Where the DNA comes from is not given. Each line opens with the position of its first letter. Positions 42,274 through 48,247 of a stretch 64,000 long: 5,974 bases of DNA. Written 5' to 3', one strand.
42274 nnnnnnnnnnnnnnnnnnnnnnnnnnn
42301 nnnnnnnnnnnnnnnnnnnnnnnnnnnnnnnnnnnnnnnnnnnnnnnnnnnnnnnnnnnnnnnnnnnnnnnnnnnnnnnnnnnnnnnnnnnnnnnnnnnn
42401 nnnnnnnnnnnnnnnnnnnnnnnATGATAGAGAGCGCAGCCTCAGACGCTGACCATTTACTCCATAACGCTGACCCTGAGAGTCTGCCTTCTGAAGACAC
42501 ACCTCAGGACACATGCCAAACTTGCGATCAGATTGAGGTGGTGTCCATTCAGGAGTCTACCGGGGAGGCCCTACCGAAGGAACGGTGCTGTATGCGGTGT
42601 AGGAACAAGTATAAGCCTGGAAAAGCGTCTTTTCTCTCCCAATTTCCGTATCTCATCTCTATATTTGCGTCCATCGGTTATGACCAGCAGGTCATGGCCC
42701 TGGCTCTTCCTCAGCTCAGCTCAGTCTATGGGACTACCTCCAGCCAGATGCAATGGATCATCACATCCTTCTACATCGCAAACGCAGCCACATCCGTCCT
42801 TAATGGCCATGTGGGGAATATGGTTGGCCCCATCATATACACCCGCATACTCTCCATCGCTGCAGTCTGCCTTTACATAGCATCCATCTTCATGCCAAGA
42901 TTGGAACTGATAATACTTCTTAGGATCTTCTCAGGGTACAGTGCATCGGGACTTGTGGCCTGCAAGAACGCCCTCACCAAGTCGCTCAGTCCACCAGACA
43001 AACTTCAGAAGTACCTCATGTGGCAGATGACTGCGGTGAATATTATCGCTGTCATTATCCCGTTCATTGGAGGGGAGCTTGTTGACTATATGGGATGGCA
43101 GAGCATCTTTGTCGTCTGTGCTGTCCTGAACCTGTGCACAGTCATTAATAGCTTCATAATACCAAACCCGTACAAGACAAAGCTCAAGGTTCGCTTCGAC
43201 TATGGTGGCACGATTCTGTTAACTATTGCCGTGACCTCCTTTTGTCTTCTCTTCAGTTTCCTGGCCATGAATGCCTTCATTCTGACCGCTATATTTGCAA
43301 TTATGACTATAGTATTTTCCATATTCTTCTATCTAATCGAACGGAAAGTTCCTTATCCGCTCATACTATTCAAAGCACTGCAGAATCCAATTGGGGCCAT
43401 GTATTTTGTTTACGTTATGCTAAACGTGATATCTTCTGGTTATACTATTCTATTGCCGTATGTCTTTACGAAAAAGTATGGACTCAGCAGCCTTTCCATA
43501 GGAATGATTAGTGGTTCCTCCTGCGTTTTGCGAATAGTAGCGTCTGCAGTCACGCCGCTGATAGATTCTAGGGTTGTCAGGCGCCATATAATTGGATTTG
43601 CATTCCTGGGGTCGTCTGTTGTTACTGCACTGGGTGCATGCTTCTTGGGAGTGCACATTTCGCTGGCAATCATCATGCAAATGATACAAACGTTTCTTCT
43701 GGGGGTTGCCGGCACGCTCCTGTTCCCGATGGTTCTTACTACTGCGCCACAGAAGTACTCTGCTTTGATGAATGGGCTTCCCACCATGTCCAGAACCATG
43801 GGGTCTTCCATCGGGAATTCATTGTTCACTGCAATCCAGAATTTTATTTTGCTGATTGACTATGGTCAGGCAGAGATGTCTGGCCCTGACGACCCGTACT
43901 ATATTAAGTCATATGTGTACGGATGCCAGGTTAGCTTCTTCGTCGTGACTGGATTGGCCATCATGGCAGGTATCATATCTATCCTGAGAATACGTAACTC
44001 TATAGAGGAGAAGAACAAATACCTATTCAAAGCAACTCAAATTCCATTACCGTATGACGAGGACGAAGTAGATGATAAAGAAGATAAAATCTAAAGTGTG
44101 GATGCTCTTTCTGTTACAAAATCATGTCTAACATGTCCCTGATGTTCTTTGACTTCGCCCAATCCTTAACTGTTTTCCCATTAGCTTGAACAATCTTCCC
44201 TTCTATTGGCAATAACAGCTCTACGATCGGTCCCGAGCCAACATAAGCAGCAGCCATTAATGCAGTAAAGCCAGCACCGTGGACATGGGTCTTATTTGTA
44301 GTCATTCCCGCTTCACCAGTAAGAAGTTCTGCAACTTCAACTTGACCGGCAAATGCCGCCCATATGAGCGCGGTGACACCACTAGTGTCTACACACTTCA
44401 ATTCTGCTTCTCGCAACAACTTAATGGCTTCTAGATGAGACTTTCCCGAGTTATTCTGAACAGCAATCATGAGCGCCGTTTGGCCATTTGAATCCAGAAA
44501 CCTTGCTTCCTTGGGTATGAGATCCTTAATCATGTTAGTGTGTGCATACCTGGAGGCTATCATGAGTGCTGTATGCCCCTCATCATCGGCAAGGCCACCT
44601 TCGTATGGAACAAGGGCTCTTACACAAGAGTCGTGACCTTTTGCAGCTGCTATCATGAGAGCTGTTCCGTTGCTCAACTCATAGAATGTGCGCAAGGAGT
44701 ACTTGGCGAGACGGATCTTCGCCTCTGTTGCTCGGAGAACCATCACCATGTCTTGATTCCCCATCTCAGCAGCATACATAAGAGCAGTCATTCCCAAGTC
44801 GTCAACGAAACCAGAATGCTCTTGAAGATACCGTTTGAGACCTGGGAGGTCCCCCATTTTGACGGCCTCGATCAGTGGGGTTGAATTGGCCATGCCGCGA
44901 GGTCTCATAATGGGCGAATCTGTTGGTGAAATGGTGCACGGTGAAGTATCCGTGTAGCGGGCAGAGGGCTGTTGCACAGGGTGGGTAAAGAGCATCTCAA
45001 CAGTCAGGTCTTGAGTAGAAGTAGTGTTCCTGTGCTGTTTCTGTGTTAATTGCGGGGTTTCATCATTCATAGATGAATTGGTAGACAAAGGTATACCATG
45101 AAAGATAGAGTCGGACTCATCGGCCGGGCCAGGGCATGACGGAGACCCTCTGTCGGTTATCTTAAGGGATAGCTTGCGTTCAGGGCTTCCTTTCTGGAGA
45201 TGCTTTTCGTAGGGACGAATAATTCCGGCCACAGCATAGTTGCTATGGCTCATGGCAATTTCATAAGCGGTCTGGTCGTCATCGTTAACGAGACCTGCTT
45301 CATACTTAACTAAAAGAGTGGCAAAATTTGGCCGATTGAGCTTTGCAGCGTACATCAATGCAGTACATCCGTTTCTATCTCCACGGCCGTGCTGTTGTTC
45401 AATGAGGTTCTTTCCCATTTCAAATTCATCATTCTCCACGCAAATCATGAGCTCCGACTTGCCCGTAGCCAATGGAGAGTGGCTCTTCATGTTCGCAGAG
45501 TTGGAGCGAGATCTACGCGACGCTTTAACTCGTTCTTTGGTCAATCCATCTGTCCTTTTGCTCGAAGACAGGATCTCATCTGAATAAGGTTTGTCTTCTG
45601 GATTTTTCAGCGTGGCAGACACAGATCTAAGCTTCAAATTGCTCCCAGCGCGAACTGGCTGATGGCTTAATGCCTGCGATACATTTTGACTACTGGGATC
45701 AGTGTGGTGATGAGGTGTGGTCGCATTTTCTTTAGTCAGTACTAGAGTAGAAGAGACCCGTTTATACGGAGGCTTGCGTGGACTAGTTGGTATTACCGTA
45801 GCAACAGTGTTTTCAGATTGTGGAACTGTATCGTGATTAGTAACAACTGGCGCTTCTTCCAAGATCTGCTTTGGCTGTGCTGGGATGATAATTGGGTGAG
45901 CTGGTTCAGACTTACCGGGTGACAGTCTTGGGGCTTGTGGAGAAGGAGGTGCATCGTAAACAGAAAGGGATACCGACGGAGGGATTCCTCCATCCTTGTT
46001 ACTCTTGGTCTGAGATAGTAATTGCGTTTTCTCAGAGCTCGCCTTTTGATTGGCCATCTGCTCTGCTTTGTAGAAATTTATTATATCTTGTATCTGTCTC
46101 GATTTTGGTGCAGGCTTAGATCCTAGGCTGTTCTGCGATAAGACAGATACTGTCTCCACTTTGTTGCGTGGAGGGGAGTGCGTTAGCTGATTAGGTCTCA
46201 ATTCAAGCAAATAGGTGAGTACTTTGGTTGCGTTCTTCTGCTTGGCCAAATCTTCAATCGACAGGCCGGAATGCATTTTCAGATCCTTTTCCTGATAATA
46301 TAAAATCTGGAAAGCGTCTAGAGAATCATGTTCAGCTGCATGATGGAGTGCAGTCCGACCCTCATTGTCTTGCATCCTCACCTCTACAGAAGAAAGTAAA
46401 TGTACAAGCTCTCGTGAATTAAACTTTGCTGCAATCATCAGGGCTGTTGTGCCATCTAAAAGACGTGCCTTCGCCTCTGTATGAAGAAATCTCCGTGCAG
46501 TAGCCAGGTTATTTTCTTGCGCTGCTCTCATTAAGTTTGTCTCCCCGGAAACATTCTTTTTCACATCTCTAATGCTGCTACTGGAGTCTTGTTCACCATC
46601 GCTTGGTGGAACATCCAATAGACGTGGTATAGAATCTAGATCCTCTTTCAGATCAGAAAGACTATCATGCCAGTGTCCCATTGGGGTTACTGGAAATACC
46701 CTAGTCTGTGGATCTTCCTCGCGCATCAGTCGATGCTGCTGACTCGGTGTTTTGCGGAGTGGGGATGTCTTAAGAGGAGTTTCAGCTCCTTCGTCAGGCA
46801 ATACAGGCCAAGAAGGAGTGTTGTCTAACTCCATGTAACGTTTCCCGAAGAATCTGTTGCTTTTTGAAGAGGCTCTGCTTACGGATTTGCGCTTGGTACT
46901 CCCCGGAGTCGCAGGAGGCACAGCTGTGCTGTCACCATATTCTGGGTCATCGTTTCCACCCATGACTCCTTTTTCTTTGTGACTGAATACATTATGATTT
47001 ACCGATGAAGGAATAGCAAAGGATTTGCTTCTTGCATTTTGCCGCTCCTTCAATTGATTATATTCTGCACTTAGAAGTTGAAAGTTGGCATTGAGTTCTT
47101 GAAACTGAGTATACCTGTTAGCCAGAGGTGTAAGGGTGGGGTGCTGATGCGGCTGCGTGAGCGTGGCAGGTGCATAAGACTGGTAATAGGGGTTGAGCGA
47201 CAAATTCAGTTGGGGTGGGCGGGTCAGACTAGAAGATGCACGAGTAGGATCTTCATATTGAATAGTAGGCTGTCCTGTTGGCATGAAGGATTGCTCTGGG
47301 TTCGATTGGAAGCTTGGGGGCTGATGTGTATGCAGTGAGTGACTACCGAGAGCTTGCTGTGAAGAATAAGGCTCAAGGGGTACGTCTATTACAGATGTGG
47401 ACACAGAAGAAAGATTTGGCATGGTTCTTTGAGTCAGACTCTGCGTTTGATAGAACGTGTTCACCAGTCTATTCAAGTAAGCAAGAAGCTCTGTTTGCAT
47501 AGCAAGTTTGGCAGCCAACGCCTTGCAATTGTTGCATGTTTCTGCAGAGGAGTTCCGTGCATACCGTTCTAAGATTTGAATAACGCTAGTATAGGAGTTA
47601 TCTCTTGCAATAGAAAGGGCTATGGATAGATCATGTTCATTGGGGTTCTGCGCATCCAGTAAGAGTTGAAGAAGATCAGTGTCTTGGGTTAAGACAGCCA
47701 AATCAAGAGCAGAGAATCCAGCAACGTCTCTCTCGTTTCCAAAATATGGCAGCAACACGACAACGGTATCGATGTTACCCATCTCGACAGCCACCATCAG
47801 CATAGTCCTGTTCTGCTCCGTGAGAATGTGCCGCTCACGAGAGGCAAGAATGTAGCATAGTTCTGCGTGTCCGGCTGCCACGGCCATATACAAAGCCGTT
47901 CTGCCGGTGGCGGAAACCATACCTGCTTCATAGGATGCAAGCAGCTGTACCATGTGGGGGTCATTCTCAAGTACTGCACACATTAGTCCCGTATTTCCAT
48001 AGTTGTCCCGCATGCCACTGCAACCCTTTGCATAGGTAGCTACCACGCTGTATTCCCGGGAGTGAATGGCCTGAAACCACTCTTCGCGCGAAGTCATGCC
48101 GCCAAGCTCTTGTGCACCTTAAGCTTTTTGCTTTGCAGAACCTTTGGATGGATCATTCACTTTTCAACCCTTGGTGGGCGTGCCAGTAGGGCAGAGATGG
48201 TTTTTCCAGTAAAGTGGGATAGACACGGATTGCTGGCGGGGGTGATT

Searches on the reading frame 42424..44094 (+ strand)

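Call 82: search_protein_families(library=pfam, proteins=[window:42424-44094:+], max_evalue=0.00001)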
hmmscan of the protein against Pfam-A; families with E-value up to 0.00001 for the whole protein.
window:42424-44094:+ (556 aa): 1 family
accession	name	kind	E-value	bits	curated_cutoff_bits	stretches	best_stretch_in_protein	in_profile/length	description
PF07690.21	MFS_1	-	7.4e-26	91.3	33.4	1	80-304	4-225/347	Major Facilitator Superfamily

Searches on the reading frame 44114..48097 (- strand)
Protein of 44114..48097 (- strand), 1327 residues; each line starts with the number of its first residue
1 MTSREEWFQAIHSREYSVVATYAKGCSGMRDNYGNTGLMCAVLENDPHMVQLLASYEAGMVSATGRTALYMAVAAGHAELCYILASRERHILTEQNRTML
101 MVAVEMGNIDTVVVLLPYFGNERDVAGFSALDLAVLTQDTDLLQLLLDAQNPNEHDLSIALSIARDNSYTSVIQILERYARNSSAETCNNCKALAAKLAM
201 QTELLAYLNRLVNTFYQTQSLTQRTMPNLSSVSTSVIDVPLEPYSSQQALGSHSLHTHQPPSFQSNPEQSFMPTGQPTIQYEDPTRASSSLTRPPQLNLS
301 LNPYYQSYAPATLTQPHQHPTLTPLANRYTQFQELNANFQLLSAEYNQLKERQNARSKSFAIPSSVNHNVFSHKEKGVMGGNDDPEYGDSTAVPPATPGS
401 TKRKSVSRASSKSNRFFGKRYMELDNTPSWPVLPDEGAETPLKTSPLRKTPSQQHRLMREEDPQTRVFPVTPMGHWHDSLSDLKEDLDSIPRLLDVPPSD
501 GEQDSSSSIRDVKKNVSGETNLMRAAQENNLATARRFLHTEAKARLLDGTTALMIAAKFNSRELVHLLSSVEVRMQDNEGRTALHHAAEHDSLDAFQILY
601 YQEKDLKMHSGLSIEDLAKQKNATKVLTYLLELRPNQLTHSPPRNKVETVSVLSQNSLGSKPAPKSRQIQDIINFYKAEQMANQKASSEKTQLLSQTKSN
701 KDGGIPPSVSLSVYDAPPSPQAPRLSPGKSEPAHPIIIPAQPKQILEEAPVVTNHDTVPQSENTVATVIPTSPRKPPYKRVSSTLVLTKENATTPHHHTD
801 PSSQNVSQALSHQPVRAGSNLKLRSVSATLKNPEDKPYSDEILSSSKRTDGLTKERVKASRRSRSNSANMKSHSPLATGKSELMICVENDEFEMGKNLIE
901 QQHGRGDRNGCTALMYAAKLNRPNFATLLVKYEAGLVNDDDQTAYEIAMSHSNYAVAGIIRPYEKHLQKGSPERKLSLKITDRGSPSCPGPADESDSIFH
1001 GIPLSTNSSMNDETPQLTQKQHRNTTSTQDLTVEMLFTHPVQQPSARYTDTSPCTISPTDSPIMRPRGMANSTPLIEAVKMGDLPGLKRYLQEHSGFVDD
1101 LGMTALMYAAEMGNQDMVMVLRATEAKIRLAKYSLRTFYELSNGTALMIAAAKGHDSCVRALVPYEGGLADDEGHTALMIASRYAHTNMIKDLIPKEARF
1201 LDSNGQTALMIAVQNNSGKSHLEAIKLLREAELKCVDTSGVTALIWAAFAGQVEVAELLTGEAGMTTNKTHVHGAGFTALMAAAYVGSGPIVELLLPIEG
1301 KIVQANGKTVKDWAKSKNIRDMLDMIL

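Call 82: search_protein_families(library=pfam, proteins=[window:44114-48097:-], max_evalue=0.00001)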
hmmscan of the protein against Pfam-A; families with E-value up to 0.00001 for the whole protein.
window:44114-48097:- (1327 aa): 5 families
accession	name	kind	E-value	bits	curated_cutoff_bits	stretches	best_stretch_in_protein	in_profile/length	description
PF12796.13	Ank_2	-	9.4e-79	260.5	27.3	6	522-605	1-85/90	Ankyrin repeats (3 copies)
PF00023.36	Ank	-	3.7e-49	162.3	21.1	0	1145-1170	4-26/33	Ankyrin repeat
PF13637.12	Ank_4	-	9e-38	127.9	22.7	0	1219-1259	7-49/50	Ankyrin repeats (many copies)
PF13606.12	Ank_3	-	5.8e-34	112.2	22.3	0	579-599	1-21/30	Ankyrin repeat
PF13857.12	Ank_5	-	1.5e-29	102.2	27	0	1144-1181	16-56/56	Ankyrin repeats (many copies)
